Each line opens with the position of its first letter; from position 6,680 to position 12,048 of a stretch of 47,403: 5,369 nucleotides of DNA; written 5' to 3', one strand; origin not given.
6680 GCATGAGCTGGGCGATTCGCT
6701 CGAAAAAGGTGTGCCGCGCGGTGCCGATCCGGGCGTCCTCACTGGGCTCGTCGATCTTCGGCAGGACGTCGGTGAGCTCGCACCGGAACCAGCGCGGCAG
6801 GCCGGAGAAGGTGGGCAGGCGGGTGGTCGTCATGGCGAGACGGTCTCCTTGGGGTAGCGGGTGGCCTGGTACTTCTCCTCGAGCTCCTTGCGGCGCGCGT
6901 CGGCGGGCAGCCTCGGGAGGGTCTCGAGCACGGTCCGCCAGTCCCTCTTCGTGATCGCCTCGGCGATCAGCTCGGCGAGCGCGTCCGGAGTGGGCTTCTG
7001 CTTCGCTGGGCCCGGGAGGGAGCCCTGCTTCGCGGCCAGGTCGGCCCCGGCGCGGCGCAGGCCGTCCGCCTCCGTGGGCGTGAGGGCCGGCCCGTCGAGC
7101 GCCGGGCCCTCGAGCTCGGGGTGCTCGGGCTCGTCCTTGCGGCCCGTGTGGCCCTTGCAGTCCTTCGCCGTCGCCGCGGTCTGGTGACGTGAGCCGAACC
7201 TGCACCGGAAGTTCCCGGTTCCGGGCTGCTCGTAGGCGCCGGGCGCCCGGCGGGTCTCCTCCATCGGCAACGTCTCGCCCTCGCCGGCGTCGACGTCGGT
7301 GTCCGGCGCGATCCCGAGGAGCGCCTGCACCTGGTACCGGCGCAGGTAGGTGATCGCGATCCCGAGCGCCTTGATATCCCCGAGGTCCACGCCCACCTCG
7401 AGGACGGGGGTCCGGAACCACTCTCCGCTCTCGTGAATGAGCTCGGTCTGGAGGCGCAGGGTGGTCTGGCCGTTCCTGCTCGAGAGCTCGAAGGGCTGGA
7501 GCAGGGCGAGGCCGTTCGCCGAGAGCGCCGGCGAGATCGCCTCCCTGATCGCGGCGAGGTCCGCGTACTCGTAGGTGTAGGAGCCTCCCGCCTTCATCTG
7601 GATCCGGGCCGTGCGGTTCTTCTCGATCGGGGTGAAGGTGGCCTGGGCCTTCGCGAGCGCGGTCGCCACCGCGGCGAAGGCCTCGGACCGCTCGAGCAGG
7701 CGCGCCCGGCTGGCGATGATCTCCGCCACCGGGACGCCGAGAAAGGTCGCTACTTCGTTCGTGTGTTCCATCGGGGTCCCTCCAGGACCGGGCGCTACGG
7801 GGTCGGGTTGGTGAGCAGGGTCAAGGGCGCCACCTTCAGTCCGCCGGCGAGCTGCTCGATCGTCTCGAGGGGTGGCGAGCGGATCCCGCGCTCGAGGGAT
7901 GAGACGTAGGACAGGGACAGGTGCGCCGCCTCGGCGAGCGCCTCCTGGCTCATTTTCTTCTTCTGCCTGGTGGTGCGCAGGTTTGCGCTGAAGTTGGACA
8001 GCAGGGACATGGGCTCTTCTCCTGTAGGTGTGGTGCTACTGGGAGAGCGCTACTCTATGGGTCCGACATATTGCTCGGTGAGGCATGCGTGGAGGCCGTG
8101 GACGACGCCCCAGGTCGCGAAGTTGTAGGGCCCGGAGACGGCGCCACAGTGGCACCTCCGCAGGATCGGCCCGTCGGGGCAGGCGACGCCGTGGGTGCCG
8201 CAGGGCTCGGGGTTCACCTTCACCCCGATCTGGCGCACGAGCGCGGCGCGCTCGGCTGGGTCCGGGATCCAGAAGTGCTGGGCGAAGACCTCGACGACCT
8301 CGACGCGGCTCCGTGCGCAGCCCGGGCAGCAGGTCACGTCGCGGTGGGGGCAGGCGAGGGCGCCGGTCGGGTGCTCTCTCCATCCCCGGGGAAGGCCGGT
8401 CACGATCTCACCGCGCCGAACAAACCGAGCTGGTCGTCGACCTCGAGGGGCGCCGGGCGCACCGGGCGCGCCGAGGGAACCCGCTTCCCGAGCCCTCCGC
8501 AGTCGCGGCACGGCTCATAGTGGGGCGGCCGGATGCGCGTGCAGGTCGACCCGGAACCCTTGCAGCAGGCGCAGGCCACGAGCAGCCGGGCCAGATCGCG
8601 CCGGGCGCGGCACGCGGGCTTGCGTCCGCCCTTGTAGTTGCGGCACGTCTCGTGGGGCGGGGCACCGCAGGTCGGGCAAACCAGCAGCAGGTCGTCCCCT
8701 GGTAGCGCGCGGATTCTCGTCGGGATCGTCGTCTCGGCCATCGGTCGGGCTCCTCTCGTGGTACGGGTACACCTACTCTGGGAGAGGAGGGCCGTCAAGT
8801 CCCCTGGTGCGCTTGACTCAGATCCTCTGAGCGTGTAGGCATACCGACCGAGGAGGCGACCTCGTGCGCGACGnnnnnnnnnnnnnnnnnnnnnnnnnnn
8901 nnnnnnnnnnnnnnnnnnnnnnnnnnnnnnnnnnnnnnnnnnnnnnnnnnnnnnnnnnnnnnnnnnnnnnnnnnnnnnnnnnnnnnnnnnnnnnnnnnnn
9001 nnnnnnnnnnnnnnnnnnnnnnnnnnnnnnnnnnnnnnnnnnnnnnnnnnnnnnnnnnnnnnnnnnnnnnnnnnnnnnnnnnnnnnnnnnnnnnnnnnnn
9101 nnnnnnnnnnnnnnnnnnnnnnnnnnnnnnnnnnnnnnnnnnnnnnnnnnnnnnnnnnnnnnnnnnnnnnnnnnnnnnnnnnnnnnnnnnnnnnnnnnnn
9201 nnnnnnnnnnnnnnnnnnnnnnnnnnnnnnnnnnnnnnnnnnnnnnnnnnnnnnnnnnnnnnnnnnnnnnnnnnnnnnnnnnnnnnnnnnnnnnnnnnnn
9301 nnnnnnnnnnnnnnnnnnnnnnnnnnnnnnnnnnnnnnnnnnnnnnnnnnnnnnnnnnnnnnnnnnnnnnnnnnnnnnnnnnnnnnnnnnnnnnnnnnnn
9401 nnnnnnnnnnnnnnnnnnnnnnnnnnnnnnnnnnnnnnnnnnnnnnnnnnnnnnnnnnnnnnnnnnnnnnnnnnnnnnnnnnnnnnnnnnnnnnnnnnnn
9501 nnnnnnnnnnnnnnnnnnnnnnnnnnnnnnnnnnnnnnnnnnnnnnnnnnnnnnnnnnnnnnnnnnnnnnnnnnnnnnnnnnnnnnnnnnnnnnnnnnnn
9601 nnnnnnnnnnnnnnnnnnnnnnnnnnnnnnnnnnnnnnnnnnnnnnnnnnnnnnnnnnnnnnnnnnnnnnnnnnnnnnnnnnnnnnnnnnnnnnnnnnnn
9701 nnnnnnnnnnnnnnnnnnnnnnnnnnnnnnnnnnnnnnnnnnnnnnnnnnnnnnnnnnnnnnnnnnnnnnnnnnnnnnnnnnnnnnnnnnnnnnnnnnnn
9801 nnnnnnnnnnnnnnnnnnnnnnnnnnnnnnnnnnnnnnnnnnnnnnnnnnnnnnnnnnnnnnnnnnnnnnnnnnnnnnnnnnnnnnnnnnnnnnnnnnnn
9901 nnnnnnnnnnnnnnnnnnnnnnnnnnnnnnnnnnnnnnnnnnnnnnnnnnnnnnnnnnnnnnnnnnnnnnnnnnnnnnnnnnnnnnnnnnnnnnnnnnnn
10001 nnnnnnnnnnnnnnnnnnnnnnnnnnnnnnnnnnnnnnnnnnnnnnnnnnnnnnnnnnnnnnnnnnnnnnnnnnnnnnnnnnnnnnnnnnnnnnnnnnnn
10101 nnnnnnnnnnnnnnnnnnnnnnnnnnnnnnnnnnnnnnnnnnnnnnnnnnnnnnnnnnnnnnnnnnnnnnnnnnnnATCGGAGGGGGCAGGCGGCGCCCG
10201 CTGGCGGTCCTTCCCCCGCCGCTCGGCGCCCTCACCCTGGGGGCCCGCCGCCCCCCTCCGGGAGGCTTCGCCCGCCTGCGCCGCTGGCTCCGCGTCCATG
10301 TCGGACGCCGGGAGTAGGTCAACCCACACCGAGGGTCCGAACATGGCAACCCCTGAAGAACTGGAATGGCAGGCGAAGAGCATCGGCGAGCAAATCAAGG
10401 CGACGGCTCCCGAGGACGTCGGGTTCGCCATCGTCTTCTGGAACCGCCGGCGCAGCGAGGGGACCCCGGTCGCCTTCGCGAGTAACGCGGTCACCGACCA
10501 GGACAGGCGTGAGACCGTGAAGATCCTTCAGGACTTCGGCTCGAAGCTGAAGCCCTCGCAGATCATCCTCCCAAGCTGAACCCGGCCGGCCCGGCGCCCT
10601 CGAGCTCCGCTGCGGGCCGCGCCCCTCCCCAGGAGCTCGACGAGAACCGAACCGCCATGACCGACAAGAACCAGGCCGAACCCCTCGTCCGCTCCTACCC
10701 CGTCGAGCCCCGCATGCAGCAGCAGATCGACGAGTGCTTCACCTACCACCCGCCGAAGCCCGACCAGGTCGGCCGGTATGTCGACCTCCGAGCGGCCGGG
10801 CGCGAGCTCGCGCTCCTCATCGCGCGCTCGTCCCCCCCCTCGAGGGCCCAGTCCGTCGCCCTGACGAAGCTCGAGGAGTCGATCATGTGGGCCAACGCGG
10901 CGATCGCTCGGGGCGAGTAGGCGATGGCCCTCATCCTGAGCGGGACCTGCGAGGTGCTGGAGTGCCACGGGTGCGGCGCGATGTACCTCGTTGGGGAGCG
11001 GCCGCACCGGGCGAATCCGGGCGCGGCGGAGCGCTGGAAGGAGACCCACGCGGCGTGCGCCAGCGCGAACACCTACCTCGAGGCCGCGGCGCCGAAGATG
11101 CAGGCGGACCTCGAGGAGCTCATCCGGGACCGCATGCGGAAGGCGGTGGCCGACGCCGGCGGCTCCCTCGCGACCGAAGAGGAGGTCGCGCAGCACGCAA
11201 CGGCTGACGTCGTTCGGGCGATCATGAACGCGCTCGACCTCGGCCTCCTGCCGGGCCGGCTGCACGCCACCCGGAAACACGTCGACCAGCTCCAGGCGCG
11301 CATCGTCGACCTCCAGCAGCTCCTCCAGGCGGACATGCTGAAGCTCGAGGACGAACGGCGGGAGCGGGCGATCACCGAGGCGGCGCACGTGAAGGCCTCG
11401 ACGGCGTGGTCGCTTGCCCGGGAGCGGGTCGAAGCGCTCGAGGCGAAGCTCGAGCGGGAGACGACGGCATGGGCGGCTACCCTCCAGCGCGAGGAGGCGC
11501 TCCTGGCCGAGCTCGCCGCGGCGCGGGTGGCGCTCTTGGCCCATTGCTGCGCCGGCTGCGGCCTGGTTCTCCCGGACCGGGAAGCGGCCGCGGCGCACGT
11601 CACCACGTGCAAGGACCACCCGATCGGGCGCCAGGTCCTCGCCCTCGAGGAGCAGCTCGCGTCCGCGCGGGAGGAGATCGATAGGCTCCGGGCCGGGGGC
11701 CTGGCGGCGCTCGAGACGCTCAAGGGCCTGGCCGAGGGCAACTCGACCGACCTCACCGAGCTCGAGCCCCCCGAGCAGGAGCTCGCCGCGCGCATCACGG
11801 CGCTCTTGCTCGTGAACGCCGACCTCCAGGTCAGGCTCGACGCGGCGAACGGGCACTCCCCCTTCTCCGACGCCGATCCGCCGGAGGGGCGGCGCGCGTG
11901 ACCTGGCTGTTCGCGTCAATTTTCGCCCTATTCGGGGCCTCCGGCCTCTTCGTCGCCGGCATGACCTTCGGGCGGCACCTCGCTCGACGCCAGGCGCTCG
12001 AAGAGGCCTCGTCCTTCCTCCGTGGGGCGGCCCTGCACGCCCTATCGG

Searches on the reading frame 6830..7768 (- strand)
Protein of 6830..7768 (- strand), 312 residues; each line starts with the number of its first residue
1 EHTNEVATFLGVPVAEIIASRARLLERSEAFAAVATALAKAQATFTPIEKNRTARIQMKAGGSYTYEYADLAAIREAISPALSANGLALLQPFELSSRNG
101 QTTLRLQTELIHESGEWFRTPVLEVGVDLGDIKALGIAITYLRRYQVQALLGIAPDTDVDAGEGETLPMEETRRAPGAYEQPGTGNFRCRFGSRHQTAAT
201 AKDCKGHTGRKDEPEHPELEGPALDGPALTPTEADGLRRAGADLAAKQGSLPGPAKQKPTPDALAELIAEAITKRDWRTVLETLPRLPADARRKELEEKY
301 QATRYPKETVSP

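Call 62: search_protein_families(library=pfam, proteins=[window:6830-7768:-], max_evalue=0.01)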
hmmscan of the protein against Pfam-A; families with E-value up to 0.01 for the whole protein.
window:6830-7768:- (312 aa): 1 family
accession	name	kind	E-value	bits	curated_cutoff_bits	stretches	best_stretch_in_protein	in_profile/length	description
PF04404.17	ERF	-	2.3e-17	63.8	25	1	35-162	2-127/153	ERF superfamily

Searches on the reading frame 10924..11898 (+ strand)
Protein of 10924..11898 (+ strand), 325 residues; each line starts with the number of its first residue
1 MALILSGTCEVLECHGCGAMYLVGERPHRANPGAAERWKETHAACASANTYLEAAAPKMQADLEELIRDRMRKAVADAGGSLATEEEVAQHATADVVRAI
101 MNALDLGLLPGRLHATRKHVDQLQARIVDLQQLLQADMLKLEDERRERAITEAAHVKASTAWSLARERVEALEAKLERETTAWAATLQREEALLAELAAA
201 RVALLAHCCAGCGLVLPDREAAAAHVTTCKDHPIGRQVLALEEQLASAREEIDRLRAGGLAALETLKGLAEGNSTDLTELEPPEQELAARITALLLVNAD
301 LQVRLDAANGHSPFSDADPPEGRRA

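Call 62: search_protein_families(library=pfam, proteins=[window:10924-11898:+], max_evalue=0.01)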
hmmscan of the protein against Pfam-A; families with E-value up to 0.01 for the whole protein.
window:10924-11898:+ (325 aa): 1 family
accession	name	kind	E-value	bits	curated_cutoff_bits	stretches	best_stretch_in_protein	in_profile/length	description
PF25745.1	Phage_GP58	-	0.0015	18.7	27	1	11-27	8-24/35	Bacteriophage GP58 protein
